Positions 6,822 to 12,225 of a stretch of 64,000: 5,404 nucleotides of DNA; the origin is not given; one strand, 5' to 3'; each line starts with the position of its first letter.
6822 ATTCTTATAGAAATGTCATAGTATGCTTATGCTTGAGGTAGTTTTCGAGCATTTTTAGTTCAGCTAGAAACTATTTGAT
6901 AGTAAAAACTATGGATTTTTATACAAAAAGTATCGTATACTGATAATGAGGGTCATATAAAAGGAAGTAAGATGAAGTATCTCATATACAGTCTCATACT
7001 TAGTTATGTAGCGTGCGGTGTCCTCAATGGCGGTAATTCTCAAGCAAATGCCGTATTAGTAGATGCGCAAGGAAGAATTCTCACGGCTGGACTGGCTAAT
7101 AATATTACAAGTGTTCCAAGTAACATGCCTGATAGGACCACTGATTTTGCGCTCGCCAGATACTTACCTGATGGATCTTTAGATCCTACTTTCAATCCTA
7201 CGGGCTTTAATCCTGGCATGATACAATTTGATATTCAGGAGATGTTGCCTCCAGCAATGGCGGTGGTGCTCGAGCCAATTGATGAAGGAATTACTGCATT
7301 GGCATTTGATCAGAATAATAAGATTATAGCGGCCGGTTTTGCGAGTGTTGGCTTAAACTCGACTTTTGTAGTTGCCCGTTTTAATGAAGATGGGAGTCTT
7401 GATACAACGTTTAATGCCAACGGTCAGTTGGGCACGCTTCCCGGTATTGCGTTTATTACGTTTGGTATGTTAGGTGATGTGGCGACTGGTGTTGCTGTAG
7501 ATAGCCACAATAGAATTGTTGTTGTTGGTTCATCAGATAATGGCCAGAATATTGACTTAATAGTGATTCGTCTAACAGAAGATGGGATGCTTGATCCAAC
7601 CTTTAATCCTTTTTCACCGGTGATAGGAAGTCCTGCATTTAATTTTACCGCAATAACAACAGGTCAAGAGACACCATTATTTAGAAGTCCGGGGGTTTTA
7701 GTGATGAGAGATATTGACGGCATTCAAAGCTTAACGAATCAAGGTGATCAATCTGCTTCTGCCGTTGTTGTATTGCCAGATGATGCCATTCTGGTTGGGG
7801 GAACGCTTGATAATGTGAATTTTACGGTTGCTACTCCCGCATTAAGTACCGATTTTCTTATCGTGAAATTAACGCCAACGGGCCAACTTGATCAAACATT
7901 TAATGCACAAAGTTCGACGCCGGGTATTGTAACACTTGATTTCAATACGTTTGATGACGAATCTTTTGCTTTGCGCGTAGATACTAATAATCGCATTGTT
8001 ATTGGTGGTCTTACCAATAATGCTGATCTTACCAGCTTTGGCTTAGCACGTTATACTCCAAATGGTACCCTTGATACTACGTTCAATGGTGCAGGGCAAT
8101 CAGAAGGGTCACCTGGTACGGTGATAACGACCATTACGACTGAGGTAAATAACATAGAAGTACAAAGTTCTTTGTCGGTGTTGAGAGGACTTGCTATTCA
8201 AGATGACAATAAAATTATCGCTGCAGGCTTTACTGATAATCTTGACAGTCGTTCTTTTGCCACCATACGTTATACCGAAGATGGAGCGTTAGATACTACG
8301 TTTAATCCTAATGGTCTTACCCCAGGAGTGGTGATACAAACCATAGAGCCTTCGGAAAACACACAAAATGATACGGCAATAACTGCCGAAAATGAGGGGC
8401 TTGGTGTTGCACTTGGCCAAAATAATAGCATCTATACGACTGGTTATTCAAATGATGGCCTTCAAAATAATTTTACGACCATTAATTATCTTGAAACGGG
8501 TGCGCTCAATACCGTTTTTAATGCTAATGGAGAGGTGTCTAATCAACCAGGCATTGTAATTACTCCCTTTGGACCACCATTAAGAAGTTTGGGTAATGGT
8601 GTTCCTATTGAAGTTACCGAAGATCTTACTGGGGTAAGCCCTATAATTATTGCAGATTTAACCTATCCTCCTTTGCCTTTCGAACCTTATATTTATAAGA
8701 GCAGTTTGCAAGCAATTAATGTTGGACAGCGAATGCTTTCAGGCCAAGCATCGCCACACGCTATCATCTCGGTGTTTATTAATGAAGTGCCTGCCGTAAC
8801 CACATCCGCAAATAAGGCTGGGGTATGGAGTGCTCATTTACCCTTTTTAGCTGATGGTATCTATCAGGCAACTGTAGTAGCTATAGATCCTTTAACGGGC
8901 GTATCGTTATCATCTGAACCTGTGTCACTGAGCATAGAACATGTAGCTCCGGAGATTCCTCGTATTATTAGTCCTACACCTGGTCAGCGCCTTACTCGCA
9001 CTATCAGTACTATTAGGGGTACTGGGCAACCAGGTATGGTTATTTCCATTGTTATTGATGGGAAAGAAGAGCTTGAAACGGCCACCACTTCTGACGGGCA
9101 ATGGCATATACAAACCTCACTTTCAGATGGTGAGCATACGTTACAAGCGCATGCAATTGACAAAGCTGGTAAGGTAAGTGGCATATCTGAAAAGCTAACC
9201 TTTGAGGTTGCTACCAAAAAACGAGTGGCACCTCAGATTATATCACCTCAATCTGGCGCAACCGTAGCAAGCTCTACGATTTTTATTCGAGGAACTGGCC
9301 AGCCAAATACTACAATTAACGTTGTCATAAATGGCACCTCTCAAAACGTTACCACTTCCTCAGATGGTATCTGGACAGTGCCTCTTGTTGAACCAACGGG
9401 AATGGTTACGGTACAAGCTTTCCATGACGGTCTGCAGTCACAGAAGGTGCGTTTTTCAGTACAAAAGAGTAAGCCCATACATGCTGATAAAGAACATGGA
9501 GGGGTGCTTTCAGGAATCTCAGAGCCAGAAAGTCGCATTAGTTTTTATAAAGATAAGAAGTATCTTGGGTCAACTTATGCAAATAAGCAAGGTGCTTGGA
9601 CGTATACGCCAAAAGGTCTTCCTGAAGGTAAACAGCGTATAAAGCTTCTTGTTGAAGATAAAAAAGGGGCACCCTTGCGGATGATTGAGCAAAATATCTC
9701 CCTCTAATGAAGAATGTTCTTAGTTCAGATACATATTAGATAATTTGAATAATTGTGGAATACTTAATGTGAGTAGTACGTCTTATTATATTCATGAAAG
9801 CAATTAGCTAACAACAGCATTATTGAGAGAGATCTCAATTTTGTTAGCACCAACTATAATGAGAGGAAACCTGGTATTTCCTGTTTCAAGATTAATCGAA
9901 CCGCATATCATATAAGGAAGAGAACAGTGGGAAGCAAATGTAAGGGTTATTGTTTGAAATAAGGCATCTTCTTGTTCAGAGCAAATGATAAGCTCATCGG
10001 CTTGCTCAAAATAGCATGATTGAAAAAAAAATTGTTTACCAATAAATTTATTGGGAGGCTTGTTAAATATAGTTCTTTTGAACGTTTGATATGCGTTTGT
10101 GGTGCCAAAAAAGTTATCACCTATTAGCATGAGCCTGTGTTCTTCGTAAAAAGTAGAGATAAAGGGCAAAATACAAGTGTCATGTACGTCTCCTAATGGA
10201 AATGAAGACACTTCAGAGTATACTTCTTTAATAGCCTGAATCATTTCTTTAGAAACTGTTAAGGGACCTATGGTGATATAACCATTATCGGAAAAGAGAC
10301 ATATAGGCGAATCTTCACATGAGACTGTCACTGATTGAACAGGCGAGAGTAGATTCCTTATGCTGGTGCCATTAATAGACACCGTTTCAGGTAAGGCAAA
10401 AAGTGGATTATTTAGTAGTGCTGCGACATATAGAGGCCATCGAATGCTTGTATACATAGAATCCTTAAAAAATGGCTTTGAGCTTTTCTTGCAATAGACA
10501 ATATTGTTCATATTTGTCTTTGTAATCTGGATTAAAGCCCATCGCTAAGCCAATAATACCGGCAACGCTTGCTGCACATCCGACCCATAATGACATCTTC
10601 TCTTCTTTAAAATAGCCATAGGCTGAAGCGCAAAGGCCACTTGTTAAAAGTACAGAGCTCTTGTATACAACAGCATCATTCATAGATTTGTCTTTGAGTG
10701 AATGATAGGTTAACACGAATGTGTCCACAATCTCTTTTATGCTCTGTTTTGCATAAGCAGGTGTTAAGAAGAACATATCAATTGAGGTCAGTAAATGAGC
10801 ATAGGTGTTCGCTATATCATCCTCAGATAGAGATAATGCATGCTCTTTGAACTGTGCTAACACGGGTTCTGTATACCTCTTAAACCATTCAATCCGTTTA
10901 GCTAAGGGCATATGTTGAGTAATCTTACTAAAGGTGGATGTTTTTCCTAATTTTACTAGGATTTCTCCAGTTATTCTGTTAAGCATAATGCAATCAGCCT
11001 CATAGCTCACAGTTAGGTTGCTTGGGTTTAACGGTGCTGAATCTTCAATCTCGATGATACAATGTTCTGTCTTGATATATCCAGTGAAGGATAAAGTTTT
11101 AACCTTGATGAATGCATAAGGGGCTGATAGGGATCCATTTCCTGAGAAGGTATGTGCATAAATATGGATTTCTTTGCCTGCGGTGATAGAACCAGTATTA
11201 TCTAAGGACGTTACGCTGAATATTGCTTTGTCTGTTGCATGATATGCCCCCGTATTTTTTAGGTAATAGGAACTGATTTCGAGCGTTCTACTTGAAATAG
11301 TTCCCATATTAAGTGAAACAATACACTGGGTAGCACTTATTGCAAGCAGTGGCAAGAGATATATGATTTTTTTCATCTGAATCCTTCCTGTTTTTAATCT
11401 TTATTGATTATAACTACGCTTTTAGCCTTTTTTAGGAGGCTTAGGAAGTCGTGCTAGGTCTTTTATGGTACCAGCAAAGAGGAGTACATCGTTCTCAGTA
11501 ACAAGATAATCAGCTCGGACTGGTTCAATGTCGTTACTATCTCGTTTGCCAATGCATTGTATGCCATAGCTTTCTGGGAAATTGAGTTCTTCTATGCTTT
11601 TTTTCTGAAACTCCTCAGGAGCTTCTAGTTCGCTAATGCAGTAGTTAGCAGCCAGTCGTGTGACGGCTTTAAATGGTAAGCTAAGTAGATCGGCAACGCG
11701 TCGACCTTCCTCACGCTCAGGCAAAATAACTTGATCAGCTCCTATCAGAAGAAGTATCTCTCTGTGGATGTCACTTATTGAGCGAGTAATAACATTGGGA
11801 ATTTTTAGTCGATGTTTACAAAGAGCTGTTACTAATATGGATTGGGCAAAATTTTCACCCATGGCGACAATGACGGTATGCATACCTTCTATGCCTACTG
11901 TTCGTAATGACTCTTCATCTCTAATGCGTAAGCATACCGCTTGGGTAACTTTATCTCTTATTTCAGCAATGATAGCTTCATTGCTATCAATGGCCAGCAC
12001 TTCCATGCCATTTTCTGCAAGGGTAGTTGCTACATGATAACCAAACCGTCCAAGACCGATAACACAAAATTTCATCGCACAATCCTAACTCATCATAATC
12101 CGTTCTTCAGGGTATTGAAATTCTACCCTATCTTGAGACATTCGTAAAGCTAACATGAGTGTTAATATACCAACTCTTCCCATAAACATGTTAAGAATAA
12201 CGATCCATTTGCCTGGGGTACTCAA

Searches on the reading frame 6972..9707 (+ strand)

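Call 85: search_protein_families(library=pfam, proteins=[window:6972-9707:+], max_evalue=0.001)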
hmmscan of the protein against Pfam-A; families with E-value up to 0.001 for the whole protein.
window:6972-9707:+ (911 aa): 6 families
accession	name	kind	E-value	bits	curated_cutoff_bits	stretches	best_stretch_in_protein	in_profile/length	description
PF17164.10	DUF5122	-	3e-40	136.6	27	5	115-147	3-36/36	Domain of unknown function (DUF5122) beta-propeller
PF19077.6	Big_13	-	5.4e-20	72.2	27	1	680-746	30-100/102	Bacterial Ig-like domain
PF17936.7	Big_6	-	4e-11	43.5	27.6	0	674-737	10-75/83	Bacterial Ig domain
PF13620.12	CarboxypepD_reg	-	1.3e-08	35.5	32.3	1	775-834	10-73/82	Carboxypeptidase regulatory-like domain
PF09136.16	Glucodextran_B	-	4.9e-07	30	27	0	664-739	4-76/83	Glucodextranase, domain B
PF13715.12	CarbopepD_reg_2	-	3.3e-06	27.5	32.2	0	770-836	5-70/88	CarboxypepD_reg-like domain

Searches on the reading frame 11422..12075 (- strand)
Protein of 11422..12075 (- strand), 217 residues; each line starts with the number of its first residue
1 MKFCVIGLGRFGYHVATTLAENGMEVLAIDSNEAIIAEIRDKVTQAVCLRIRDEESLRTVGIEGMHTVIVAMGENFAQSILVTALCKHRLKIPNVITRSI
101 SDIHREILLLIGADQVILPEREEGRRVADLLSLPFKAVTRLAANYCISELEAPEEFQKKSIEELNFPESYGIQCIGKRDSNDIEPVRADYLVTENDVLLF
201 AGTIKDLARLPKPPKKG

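Call 86: search_protein_families(library=pfam, proteins=[window:11422-12075:-], max_evalue=0.001)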
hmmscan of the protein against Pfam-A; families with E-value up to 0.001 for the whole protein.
window:11422-12075:- (217 aa): 6 families
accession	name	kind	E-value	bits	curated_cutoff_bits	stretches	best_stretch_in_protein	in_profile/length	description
PF02254.24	TrkA_N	-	6.8e-26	91.3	23.8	1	3-119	1-116/116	TrkA-N domain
PF02080.26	TrkA_C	-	1.2e-06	28.8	27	1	158-210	14-66/71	TrkA-C domain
PF03721.20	UDPG_MGDP_dh_N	-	6.4e-06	26.3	27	1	1-43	1-43/187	UDP-glucose/GDP-mannose dehydrogenase family, NAD binding domain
PF01210.29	NAD_Gly3P_dh_N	-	8.6e-05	23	23.1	1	3-46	2-45/158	NAD-dependent glycerol-3-phosphate dehydrogenase N-terminus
PF02737.24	3HCDH_N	-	0.00048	20.5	22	1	4-46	3-45/180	3-hydroxyacyl-CoA dehydrogenase, NAD binding domain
PF02826.25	2-Hacid_dh_C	-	0.00052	19.9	25.1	0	2-37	38-73/178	D-isomer specific 2-hydroxyacid dehydrogenase, NAD binding domain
